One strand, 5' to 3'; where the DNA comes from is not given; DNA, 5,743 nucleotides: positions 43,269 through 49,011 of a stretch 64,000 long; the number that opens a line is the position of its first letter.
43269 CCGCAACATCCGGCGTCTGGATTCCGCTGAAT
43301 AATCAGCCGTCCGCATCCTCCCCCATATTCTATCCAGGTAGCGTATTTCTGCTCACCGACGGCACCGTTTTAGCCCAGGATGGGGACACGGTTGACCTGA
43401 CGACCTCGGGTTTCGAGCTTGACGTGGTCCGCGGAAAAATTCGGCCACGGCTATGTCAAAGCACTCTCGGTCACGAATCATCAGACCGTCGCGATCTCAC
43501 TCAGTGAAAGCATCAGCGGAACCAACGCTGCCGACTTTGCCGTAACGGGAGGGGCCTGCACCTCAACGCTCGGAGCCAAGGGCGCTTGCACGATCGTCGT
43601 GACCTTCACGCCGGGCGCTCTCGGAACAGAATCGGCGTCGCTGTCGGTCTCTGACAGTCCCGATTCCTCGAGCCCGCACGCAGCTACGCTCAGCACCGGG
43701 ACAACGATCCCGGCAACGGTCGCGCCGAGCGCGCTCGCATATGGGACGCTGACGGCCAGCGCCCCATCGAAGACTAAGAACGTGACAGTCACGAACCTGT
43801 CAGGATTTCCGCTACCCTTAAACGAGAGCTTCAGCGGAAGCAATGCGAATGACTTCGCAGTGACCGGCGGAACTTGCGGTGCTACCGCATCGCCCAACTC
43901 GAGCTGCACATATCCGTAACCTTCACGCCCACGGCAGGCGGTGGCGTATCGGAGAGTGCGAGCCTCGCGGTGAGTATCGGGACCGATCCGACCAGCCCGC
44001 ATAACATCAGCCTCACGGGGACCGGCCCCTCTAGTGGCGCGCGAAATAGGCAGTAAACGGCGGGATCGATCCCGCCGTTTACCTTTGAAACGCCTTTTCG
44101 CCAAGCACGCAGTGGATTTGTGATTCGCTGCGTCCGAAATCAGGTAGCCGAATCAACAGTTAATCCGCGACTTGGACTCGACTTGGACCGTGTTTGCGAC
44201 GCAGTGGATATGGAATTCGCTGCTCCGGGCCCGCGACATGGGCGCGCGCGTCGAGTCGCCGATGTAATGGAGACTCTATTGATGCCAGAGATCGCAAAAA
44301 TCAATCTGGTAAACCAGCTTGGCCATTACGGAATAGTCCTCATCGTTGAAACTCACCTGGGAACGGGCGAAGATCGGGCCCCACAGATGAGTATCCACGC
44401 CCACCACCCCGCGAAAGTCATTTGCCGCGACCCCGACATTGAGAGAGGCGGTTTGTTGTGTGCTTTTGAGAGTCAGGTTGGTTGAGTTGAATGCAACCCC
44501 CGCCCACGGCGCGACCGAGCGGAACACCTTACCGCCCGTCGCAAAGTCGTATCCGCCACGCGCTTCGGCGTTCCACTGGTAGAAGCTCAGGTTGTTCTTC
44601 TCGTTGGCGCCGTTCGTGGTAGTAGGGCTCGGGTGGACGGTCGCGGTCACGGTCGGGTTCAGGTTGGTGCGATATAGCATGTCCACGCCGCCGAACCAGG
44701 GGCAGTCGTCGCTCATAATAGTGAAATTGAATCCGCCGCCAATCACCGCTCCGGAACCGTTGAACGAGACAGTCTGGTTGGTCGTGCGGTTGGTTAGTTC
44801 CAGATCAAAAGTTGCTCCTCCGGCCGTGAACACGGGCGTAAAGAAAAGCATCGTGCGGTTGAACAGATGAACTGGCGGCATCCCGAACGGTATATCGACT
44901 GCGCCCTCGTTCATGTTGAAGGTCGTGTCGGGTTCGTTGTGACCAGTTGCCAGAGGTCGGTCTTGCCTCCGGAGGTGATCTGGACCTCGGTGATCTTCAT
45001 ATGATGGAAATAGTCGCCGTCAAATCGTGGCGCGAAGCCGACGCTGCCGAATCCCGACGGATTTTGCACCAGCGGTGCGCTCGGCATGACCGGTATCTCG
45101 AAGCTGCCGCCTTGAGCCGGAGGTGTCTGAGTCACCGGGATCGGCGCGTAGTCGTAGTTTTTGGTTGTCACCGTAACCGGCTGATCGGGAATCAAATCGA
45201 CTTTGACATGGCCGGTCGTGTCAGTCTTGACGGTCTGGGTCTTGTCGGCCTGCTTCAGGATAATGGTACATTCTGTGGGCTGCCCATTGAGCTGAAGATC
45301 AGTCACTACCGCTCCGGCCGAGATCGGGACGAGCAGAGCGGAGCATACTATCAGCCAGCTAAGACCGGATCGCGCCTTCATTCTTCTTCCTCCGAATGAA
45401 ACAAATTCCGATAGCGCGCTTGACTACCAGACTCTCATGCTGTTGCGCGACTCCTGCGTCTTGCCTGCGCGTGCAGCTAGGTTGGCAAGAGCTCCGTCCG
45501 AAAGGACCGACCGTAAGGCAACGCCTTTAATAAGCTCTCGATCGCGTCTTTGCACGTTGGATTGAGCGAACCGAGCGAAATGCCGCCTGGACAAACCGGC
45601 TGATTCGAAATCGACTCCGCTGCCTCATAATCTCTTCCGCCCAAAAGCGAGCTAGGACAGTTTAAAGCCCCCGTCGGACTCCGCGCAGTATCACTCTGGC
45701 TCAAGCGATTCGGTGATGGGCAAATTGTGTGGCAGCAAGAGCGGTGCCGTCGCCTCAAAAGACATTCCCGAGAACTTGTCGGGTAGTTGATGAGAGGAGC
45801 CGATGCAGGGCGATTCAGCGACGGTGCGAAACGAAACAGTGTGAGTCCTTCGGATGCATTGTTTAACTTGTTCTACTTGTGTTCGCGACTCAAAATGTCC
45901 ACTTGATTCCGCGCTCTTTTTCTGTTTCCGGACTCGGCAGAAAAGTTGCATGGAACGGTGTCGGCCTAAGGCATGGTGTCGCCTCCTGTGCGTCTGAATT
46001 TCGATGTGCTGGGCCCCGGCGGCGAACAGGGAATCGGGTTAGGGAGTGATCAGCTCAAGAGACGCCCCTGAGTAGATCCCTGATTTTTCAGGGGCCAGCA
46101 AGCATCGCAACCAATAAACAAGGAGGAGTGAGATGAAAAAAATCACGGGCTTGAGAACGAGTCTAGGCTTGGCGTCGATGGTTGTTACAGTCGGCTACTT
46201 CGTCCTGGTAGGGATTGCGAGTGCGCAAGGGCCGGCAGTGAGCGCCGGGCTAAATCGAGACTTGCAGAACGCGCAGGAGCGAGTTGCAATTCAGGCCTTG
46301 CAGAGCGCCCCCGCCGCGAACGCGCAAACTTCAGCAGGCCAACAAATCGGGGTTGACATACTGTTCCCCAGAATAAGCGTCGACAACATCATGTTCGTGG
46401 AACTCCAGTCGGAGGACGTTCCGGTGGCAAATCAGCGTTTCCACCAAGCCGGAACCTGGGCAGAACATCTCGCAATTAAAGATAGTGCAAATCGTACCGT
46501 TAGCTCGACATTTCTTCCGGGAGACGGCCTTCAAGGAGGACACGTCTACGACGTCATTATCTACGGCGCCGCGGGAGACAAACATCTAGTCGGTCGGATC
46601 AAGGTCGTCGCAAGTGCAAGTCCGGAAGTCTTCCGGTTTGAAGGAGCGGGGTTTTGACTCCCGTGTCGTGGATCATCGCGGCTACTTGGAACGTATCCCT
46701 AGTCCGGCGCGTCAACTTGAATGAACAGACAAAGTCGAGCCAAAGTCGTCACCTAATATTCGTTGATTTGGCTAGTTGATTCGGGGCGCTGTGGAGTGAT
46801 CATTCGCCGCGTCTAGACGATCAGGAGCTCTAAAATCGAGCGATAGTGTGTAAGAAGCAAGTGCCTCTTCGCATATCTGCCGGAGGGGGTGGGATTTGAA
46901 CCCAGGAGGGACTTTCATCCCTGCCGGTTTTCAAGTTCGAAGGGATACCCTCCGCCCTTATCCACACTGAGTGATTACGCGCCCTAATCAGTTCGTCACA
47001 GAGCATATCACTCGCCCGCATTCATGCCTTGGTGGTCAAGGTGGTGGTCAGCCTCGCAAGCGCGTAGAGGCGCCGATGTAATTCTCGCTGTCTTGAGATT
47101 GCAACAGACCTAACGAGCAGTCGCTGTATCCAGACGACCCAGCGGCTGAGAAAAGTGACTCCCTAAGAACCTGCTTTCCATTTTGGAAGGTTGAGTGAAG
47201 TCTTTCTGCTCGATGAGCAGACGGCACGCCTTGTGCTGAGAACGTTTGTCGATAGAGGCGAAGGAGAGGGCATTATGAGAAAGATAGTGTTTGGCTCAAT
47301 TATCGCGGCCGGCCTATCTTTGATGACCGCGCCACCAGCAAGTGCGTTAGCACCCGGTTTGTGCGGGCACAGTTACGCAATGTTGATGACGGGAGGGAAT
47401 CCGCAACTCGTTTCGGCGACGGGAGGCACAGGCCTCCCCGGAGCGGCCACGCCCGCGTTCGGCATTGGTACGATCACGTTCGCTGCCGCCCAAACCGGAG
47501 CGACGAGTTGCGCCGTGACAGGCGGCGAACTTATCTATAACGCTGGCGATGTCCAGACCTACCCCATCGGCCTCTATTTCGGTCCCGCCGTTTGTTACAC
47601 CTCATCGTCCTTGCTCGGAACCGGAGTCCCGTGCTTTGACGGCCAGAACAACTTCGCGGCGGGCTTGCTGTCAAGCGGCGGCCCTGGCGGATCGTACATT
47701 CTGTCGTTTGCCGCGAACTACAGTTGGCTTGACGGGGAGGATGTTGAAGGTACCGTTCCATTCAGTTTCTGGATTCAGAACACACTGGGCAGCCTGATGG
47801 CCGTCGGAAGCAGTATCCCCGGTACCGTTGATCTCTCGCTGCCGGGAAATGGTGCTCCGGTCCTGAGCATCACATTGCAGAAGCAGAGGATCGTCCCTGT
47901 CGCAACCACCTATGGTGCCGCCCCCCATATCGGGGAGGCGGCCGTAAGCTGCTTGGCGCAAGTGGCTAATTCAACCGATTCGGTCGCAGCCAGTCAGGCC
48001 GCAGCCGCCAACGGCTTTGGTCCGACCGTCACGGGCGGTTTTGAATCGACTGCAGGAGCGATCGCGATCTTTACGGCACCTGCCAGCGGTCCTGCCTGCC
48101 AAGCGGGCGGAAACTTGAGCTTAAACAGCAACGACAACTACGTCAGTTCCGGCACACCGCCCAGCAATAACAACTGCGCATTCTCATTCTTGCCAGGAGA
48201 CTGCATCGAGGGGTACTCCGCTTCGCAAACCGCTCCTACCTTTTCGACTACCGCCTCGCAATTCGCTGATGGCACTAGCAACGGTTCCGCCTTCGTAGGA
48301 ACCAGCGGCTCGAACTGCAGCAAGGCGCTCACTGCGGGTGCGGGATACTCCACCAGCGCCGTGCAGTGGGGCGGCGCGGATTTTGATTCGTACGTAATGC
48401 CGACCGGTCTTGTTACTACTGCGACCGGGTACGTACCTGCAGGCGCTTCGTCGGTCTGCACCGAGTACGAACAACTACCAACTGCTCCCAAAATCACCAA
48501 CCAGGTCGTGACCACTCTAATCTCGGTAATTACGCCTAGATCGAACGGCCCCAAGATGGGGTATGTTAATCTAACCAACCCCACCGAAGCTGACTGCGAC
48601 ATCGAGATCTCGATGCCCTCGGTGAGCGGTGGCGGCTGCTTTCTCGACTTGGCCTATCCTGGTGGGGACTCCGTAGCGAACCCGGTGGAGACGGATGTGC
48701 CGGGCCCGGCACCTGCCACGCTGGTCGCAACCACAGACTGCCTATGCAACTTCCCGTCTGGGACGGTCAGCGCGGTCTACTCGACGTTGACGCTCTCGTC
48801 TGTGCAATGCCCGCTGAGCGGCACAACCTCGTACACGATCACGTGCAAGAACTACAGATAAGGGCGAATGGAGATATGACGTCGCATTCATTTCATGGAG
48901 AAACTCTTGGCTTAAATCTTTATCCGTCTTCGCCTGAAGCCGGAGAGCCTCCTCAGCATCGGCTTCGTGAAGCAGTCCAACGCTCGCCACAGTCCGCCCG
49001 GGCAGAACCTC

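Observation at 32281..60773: Dispersed 110-170 bp intergenic repeat family, seven copies within 30 kb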

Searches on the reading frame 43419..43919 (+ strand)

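Call 13: search_protein_families(library=pfam, proteins=[window:43419-43919:+], max_evalue=0.01)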
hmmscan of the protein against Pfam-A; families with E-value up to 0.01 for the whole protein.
window:43419-43919:+ (166 aa): 2 families
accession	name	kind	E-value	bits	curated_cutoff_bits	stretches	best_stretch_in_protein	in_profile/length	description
PF19078.6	Big_12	-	3.4e-07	30.9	27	1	14-78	14-79/102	Bacterial Ig-like domain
PF22073.2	Cep192_D4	-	6.4e-07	30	35.5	1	2-83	12-96/112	Cep192 domain 4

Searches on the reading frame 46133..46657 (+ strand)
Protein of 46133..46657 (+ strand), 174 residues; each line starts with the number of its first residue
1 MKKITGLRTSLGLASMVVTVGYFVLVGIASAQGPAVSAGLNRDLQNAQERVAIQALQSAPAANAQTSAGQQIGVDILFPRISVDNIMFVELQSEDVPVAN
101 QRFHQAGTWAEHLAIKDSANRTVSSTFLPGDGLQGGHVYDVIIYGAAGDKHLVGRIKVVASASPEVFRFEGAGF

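Call 13: search_protein_families(library=pfam, proteins=[window:46133-46657:+], max_evalue=0.01)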
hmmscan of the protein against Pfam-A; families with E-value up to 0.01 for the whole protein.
window:46133-46657:+ (174 aa): 0 families

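Call 26: search_protein_families(library=ncbifam, proteins=[window:46133-46657:+], max_evalue=0.01)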
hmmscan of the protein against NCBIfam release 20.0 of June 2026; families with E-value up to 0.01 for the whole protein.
window:46133-46657:+ (174 aa): 1 family
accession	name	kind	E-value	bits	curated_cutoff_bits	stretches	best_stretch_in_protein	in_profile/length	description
NF038031.1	PavB_Nterm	equivalog_domain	0.0038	17.3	225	1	8-31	16-39/128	PavB family fibronectin-binding SSURE repeat adhesin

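Call 27: search_protein_families(library=phrogs, proteins=[window:46133-46657:+], max_evalue=0.01)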
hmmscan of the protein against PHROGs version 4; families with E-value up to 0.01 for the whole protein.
window:46133-46657:+ (174 aa): 0 families

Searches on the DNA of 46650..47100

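Call 48: search_rna_families(source=window, start=46650, end=47100, threshold=evalue, max_evalue=10, show_alignments=3)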
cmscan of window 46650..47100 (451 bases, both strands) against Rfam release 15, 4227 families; matches with E-value up to 10: 3.
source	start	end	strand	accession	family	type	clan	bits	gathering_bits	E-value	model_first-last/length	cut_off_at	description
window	46881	46954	-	RF01852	tRNA-Sec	Gene; tRNA;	CL00001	24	47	0.018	1-91/91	no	Selenocysteine transfer RNA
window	47056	47093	+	RF01014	mir-1306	Gene; miRNA;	-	13.7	70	5.3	19-56/72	no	mir-1306 microRNA precursor family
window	47027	47051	+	RF00523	Prion_pknot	Cis-reg;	-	13.6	39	7.2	1-40/40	no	Prion pseudoknot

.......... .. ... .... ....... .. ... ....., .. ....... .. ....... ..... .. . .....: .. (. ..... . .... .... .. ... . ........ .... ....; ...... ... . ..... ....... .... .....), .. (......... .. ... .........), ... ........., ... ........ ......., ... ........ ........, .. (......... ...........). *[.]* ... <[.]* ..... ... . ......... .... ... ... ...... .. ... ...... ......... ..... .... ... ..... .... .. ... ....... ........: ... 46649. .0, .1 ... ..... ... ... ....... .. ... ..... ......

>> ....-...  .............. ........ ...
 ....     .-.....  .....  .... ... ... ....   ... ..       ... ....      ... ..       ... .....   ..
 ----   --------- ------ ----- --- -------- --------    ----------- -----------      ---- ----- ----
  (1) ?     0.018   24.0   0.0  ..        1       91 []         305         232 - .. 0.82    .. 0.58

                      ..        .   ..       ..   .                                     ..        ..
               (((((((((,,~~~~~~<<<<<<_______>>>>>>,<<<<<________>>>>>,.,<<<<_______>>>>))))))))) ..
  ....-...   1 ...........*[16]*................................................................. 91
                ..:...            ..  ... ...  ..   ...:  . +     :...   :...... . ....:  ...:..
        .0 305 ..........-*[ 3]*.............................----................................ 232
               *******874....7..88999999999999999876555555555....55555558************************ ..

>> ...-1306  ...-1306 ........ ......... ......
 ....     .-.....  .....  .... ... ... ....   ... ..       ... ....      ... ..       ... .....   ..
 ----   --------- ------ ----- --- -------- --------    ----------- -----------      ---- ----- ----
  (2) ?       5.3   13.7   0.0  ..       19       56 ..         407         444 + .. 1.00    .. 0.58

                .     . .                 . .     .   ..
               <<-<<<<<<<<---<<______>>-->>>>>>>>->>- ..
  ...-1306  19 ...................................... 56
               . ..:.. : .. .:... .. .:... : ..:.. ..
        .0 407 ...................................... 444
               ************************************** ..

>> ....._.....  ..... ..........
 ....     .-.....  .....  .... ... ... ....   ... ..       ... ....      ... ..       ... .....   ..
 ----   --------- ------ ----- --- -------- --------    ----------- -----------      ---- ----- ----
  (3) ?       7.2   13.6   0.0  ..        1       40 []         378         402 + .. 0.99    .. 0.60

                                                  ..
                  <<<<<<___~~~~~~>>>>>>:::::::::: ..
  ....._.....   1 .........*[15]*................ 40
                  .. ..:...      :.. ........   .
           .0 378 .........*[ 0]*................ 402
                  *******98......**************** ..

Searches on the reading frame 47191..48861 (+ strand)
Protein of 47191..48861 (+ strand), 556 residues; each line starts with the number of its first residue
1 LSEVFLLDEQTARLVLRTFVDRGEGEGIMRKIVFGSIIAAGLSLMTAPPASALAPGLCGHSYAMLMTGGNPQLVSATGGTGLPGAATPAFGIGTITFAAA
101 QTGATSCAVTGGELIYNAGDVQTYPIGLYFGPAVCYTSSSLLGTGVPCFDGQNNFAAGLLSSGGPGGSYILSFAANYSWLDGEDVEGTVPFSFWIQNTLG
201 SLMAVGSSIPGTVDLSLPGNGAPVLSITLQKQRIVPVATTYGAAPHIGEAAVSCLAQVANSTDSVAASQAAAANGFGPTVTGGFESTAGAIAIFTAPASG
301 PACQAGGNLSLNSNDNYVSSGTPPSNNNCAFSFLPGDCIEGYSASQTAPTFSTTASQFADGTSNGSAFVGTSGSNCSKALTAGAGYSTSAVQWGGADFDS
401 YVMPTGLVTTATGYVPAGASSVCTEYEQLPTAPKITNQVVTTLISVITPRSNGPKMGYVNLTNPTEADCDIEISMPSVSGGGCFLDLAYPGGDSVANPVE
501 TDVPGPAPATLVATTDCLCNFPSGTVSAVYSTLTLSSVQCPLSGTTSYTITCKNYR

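Call 13: search_protein_families(library=pfam, proteins=[window:47191-48861:+], max_evalue=0.01)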
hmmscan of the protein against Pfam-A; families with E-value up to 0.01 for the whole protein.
window:47191-48861:+ (556 aa): 0 families

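Call 26: search_protein_families(library=ncbifam, proteins=[window:47191-48861:+], max_evalue=0.01)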
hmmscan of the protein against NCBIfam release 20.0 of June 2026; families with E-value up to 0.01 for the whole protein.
window:47191-48861:+ (556 aa): 0 families

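Call 27: search_protein_families(library=phrogs, proteins=[window:47191-48861:+], max_evalue=0.01)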
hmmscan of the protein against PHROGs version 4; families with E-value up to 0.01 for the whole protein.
window:47191-48861:+ (556 aa): 0 families

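Call 101: find_homologous_proteins(query=window:47275-48861:+, max_evalue=0.00001)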
Query window:47275-48861:+ (528 aa): 52 proteins with E <= 0.00001 among 8000 candidates.
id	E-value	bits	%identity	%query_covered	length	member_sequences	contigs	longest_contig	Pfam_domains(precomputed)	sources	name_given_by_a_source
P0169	5.0e-232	789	72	100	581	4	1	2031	-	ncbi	-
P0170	4.7e-158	545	55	100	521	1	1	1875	-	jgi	-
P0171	1.3e-152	527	54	100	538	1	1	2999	-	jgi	jgi:hypothetical protein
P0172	1.1e-129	452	48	100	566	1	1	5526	-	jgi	jgi:hypothetical protein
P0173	8.7e-129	449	48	100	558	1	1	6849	-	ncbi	-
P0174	1.4e-126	441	46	100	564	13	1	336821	-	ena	-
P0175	3.8e-122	427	49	100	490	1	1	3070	-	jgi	jgi:hypothetical protein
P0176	9.9e-122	425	50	100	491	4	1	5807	-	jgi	jgi:hypothetical protein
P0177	2.9e-120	421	48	100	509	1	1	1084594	-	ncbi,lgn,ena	-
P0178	3.9e-119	417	43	100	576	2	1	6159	-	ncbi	-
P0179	7.9e-117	409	46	100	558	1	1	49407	-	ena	-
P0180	1.1e-115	405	44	100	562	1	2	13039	-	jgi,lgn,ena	-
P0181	1.0e-113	399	47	100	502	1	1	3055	-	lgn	-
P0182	6.2e-112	393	49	89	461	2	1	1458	-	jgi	jgi:hypothetical protein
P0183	1.0e-111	392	51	85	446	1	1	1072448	-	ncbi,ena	-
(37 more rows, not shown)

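Call 102: find_encoding_contigs(protein=P0171, flank=5000, max_places=5)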
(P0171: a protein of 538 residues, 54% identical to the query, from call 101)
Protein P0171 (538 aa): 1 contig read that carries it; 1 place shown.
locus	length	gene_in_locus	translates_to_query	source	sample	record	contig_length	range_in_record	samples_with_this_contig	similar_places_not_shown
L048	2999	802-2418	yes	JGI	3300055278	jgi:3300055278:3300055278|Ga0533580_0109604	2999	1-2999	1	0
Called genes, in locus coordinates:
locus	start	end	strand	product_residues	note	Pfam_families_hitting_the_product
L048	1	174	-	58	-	?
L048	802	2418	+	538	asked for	-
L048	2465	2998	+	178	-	?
